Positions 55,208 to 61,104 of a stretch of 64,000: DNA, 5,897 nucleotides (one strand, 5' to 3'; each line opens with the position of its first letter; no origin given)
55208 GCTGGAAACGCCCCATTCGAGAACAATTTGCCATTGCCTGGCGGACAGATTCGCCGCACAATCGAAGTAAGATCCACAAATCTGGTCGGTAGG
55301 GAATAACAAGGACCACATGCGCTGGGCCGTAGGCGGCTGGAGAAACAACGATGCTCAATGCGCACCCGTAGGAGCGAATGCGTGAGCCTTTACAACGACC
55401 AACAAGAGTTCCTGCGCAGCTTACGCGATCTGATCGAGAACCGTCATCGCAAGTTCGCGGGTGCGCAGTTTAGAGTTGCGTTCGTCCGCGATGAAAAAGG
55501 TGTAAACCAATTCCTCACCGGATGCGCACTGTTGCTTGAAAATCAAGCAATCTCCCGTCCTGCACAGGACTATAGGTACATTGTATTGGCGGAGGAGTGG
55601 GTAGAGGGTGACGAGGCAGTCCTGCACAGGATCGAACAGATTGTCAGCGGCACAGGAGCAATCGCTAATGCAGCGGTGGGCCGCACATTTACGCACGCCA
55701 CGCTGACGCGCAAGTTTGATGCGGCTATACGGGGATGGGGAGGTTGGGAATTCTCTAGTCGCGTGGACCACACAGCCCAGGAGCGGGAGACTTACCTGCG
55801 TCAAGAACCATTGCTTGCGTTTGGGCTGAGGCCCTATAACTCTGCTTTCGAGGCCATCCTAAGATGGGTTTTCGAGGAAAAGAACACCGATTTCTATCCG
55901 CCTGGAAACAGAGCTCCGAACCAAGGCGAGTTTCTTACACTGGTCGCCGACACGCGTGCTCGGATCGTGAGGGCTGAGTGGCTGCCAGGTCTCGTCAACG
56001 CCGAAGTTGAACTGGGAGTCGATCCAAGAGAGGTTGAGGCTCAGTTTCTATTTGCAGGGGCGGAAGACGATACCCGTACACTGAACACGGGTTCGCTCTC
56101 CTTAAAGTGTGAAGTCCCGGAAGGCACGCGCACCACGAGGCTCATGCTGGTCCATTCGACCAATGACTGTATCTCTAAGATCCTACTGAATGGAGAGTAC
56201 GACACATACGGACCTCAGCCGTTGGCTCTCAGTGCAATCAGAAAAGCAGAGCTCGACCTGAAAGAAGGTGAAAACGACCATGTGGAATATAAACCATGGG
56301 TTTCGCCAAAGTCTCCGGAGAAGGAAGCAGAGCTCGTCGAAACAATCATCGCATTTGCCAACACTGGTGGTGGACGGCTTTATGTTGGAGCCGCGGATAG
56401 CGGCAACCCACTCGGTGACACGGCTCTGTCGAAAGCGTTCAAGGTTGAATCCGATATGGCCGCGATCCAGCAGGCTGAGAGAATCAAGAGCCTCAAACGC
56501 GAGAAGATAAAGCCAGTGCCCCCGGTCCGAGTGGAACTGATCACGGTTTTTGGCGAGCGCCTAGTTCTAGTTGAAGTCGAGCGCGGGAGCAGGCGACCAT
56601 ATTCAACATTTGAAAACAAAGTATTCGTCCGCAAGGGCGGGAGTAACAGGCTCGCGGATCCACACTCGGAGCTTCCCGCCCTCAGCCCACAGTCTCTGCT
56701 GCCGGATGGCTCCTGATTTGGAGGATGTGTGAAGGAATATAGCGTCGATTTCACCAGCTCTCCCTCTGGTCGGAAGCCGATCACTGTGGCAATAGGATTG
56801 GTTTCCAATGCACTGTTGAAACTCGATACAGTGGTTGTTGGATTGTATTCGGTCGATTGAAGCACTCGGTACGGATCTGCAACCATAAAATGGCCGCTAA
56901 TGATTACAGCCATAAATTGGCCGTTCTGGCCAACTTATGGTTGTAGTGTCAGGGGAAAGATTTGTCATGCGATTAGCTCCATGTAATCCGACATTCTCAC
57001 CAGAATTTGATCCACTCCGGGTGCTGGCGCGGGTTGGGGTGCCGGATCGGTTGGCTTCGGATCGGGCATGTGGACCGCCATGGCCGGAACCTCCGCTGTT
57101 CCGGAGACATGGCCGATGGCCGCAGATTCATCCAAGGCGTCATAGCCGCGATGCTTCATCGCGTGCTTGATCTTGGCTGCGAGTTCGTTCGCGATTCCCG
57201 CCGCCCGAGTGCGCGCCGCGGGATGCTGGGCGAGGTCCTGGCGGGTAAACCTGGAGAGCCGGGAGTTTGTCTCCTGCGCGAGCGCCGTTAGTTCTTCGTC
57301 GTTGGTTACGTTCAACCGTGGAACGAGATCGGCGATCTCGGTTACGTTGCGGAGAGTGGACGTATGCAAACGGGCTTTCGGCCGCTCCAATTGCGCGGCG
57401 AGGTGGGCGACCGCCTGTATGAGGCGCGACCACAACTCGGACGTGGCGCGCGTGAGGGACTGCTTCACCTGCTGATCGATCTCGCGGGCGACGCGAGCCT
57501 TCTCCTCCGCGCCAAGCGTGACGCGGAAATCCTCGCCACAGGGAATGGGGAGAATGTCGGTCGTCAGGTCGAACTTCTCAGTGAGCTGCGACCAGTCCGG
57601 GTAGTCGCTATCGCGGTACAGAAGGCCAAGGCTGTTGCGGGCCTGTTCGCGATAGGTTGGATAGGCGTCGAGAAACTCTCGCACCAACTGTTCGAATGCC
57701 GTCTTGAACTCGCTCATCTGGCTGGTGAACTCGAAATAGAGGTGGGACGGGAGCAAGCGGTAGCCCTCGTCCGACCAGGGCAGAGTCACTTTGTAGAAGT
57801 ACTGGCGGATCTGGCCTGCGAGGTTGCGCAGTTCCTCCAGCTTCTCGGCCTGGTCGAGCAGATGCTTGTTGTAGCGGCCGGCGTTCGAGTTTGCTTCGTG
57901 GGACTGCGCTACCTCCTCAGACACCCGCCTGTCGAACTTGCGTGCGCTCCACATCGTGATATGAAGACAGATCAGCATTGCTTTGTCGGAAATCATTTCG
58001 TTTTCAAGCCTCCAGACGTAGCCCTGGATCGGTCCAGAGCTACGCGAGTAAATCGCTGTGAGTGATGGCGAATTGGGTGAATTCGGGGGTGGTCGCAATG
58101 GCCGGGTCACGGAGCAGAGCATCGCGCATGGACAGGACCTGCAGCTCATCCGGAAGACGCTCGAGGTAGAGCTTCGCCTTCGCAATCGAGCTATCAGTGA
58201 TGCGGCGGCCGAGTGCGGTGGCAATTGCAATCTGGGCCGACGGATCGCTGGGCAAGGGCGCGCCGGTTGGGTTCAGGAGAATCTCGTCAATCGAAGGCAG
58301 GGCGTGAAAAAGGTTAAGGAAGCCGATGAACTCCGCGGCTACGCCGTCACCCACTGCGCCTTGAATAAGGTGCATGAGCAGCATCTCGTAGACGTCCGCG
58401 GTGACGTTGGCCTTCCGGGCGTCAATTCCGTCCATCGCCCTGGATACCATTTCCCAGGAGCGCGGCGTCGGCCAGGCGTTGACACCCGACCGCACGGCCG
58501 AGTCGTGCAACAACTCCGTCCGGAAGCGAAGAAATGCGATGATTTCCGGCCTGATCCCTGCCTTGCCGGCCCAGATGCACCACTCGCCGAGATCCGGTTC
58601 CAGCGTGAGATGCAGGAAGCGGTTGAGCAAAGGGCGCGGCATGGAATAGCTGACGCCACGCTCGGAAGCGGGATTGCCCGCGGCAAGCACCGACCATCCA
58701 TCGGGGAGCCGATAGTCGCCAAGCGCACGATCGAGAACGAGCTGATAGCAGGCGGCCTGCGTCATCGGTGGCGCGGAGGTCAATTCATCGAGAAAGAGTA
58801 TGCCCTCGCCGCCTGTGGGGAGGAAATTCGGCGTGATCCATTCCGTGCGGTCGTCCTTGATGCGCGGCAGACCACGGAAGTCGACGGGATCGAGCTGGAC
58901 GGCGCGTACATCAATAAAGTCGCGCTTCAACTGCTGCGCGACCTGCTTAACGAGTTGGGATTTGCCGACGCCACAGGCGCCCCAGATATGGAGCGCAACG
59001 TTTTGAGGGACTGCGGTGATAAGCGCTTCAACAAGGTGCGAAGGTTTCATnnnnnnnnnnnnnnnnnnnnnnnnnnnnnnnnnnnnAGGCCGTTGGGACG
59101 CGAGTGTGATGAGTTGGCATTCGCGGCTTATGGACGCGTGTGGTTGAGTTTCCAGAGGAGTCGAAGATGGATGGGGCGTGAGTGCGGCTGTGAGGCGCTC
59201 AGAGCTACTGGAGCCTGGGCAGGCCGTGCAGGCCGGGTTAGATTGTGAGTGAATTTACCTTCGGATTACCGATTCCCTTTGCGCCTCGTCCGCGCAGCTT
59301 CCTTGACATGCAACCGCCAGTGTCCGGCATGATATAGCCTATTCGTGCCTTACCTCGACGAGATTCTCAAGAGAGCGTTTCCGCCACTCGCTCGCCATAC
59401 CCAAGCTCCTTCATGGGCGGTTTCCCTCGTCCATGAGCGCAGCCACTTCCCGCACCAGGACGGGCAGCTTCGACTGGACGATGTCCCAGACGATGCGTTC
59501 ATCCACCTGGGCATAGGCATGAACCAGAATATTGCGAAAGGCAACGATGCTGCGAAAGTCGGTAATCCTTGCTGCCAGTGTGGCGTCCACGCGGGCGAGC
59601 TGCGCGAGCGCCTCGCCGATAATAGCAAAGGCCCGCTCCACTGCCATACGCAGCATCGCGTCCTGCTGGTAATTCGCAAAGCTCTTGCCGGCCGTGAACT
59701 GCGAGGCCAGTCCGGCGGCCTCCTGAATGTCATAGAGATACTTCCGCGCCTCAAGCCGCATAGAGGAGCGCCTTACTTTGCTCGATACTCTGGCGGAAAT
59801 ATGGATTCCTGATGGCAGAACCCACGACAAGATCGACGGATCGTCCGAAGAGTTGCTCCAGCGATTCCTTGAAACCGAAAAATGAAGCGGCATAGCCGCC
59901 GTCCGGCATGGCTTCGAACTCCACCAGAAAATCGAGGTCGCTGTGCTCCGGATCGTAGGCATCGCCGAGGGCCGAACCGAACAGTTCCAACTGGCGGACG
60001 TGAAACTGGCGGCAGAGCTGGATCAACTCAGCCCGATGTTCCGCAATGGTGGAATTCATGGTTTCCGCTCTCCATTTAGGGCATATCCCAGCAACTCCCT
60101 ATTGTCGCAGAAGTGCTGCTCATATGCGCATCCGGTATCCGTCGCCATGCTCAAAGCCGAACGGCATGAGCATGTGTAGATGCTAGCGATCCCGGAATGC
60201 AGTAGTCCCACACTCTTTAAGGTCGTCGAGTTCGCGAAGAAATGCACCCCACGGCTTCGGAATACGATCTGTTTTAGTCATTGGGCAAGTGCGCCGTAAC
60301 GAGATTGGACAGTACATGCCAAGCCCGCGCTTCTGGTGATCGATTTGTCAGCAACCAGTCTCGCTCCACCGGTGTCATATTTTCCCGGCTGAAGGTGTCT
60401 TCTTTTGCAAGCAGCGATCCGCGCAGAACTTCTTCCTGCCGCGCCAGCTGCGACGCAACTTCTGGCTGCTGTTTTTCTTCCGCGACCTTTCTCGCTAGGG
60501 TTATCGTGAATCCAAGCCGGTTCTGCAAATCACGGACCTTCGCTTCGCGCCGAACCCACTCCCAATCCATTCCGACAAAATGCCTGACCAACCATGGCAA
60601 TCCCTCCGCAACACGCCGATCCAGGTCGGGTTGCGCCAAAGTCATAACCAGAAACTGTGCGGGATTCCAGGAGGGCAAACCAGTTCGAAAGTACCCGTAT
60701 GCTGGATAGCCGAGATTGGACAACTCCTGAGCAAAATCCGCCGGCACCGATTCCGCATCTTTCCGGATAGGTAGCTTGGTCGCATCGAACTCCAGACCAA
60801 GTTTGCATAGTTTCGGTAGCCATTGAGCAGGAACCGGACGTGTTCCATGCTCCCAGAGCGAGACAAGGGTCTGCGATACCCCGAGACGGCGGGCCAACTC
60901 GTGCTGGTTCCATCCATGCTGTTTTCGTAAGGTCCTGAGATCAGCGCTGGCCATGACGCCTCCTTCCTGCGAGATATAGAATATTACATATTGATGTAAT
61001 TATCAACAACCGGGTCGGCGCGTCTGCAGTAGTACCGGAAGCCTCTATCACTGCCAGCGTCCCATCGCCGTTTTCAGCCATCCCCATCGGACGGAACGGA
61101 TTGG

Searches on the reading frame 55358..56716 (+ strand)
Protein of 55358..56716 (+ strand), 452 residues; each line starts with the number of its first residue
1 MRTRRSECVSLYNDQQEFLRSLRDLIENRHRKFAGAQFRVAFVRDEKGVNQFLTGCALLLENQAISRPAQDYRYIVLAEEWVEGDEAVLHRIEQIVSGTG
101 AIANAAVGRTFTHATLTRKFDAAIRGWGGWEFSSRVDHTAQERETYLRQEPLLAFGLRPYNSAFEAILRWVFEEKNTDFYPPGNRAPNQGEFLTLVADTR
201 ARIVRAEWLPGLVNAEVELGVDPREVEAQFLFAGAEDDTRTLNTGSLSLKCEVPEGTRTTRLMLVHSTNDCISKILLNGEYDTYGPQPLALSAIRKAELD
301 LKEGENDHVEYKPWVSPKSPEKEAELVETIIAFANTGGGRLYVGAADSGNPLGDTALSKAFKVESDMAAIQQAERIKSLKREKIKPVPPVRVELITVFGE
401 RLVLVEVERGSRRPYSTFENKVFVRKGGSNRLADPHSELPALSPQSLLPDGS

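Call 3: search_protein_families(library=pfam, proteins=[window:55358-56716:+], max_evalue=0.1)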
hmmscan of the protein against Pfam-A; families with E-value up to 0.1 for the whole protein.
window:55358-56716:+ (452 aa): 1 family
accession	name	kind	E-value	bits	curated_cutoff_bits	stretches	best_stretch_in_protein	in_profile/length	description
PF04326.19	SLFN_AlbA_2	-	4.8e-19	69.5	25.3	1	305-433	1-117/118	Schlafen, AlbA_2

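Call 4: search_protein_families(library=ncbifam, proteins=[window:55358-56716:+], max_evalue=0.1)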
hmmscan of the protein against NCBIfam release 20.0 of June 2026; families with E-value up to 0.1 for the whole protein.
window:55358-56716:+ (452 aa): 0 families

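Call 5: search_protein_families(library=padloc, proteins=[window:55358-56716:+], max_evalue=0.1)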
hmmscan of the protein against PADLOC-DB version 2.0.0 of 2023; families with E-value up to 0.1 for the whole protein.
window:55358-56716:+ (452 aa): 0 families

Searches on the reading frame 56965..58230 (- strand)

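Call 3: search_protein_families(library=pfam, proteins=[window:56965-58230:-], max_evalue=0.1)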
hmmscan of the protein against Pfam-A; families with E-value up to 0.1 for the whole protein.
window:56965-58230:- (421 aa): 3 families
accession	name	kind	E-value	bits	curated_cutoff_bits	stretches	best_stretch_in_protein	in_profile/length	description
PF20182.3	DUF6545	-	0.0009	20.1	24.4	1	263-366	12-120/136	Family of unknown function (DUF6545)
PF11348.13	DUF3150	-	0.0039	17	24.9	1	82-329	2-235/257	Protein of unknown function (DUF3150)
PF13012.11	MitMem_reg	-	0.043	14.1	26.6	0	105-149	8-52/113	Maintenance of mitochondrial structure and function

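Call 4: search_protein_families(library=ncbifam, proteins=[window:56965-58230:-], max_evalue=0.1)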
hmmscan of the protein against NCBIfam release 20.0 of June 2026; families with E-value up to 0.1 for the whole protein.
window:56965-58230:- (421 aa): 1 family
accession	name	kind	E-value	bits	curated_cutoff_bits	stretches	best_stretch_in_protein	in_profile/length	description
NF033930.1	pneumo_PspA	exception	0.056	12.1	850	1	315-404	311-393/659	pneumococcal surface protein A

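Call 5: search_protein_families(library=padloc, proteins=[window:56965-58230:-], max_evalue=0.1)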
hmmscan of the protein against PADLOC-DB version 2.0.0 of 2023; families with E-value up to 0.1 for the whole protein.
window:56965-58230:- (421 aa): 1 family
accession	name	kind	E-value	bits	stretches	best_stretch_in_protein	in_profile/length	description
PDLC00601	ZorA1|ZorA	-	0.032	10.9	0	249-360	321-428/699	MotA/ExbB/TolQ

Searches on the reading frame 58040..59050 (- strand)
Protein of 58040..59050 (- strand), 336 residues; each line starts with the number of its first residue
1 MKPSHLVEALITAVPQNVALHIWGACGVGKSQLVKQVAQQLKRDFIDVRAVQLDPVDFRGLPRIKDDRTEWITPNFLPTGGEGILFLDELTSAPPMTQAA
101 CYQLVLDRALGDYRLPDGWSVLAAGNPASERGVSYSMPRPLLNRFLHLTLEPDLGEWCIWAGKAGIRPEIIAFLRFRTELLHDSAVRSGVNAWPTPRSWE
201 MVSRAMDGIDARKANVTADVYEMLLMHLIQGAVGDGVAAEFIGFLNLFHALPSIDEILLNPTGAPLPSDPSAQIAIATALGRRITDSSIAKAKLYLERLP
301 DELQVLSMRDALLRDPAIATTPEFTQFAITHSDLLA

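Call 3: search_protein_families(library=pfam, proteins=[window:58040-59050:-], max_evalue=0.1)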
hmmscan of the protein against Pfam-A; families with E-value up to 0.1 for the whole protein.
window:58040-59050:- (336 aa): 11 families
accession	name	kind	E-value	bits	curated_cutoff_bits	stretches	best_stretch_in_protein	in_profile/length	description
PF07726.17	AAA_3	-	1.9e-07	31.5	27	1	23-146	5-130/131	ATPase family associated with various cellular activities (AAA)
PF07728.20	AAA_5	-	4.9e-05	23.8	22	1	22-133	4-128/139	AAA domain (dynein-related subfamily)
PF00004.35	AAA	-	0.00037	21.4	21.2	1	22-91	3-67/131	ATPase family associated with various cellular activities (AAA)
PF05673.19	DUF815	-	0.0005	19.7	23.8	1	16-66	53-100/249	Protein of unknown function (DUF815)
PF13173.12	AAA_14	-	0.00079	19.9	27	1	19-97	4-78/129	AAA domain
PF13191.12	AAA_16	-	0.00092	20.2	32.6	1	18-53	25-63/167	AAA ATPase domain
PF12390.13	Se-cys_synth_N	-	0.0052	17.3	22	0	250-266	3-19/40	Selenocysteine synthase N terminal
PF00158.32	Sigma54_activat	-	0.0055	16.8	20.2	0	6-44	11-49/168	Sigma-54 interaction domain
PF01443.25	Viral_helicase1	-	0.0066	16.7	21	1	21-96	2-75/228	Viral superfamily 1 RNA helicase core domain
PF25201.1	nSTAND6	-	0.012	16.1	27.7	1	6-44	7-45/148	Novel STAND NTPase 6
PF01202.28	SKI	-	0.055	14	22.1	1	27-48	2-23/159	Shikimate kinase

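Call 4: search_protein_families(library=ncbifam, proteins=[window:58040-59050:-], max_evalue=0.1)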
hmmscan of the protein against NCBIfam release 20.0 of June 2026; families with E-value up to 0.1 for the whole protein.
window:58040-59050:- (336 aa): 12 families
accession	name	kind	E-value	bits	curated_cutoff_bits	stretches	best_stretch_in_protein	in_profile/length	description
NF051870.1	NAssimRespRegNtrX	equivalog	0.0028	16.6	600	1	13-108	158-256/452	nitrogen assimilation response regulator NtrX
TIGR00750.1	lao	equivalog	0.017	14.3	240.75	1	5-56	22-73/300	methylmalonyl Co-A mutase-associated GTPase MeaB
TIGR01313.1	therm_gnt_kin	subfamily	0.023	14.4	113.75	1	22-72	3-56/164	gluconokinase, GntK/IdnK-type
NF042959.1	IteA_antiphage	equivalog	0.037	13.2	510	1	17-50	125-158/367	anti-phage ATPase IteA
TIGR02928.1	TIGR02928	subfamily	0.042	12.7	181.3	1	6-46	31-69/366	orc1/cdc6 family replication initiation protein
NF004861.0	PRK06217.1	equivalog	0.051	12.9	203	1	19-48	3-32/183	hypothetical protein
NF010248.0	PRK13695.1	equivalog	0.063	13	156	1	20-48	6-34/180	NTPase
NF010340.0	PRK13768.1-2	equivalog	0.064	13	293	1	20-55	6-41/265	GTPase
NF010341.0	PRK13768.1-3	equivalog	0.074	12.7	355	0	18-55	3-40/257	GTPase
NF005992.0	PRK08116.1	subfamily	0.08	12.1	189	0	16-53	113-150/269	hypothetical protein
NF006505.0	PRK08939.1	equivalog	0.098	11.9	228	0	15-48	154-187/306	primosomal protein DnaI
TIGR03420.1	DnaA_homol_Hda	equivalog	0.1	12.1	194.8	0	7-44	26-65/226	DnaA regulatory inactivator Hda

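Call 5: search_protein_families(library=padloc, proteins=[window:58040-59050:-], max_evalue=0.1)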
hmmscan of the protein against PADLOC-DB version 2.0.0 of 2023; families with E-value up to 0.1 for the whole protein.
window:58040-59050:- (336 aa): 7 families
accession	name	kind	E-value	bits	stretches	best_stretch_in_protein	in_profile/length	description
PDLC02885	DpdH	-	0.0083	12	1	16-43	64-91/1022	DpdH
PDLC03838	DolB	-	0.021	12.1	0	12-44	161-193/375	-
PDLC01055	HerA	-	0.023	11.5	1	19-56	159-196/532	Type III coevolved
PDLC02196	IetA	-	0.025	12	1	15-50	120-155/374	-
PDLC04789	PDC-S01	-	0.035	11.2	1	4-46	4-46/375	-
PDLC02210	QatA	-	0.071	9.6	1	8-54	23-69/593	-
PDLC04787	PDC-S01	-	0.081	9.8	1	6-90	16-101/412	-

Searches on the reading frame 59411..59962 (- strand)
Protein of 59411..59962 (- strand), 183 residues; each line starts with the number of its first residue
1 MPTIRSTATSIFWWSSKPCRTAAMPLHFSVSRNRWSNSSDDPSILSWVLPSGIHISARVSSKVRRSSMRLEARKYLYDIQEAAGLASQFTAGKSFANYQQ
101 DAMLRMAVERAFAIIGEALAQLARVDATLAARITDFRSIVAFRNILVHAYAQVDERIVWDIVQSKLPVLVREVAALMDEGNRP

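Call 17: search_protein_families(library=pfam, proteins=[window:59411-59962:-], max_evalue=0.01)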
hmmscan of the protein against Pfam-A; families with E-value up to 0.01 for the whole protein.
window:59411-59962:- (183 aa): 1 family
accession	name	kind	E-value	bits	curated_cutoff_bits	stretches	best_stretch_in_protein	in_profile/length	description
PF01934.22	HepT-like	-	5.6e-21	74.9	23.5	1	79-174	1-118/120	Ribonuclease HepT-like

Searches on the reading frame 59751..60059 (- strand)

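Call 17: search_protein_families(library=pfam, proteins=[window:59751-60059:-], max_evalue=0.01)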
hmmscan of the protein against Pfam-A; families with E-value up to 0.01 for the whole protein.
window:59751-60059:- (102 aa): 2 families
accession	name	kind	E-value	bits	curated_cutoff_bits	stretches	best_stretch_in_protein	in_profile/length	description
PF01909.29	NTP_transf_2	-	2.4e-09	37.9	21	1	15-97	8-91/93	Nucleotidyltransferase domain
PF18765.7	Polbeta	-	6.6e-06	26.7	26.9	1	12-101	3-89/93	Polymerase beta, Nucleotidyltransferase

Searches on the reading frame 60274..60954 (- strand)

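Call 17: search_protein_families(library=pfam, proteins=[window:60274-60954:-], max_evalue=0.01)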
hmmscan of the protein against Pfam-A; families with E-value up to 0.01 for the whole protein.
window:60274-60954:- (226 aa): 7 families
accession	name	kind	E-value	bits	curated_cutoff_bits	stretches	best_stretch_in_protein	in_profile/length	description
PF13560.12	HTH_31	-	8.3e-10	39.3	27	1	6-52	6-53/64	Helix-turn-helix domain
PF01381.28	HTH_3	-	4.1e-09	36.8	23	1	6-40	1-35/55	Helix-turn-helix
PF12844.13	HTH_19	-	1.3e-05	25.4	30.2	1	6-42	4-39/64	Helix-turn-helix domain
PF15943.11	YdaS_toxin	-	7.2e-05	23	30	1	17-52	11-46/65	Bacterial toxin YdaS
PF13443.12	HTH_26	-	0.0002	22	22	1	6-51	2-48/63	Cro/C1-type HTH DNA-binding domain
PF01047.28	MarR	-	0.0066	16.8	24.6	0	6-32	9-35/59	MarR family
PF22495.2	HTH_92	-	0.0067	16.2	27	0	7-43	1-36/45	RsaL-like HTH domain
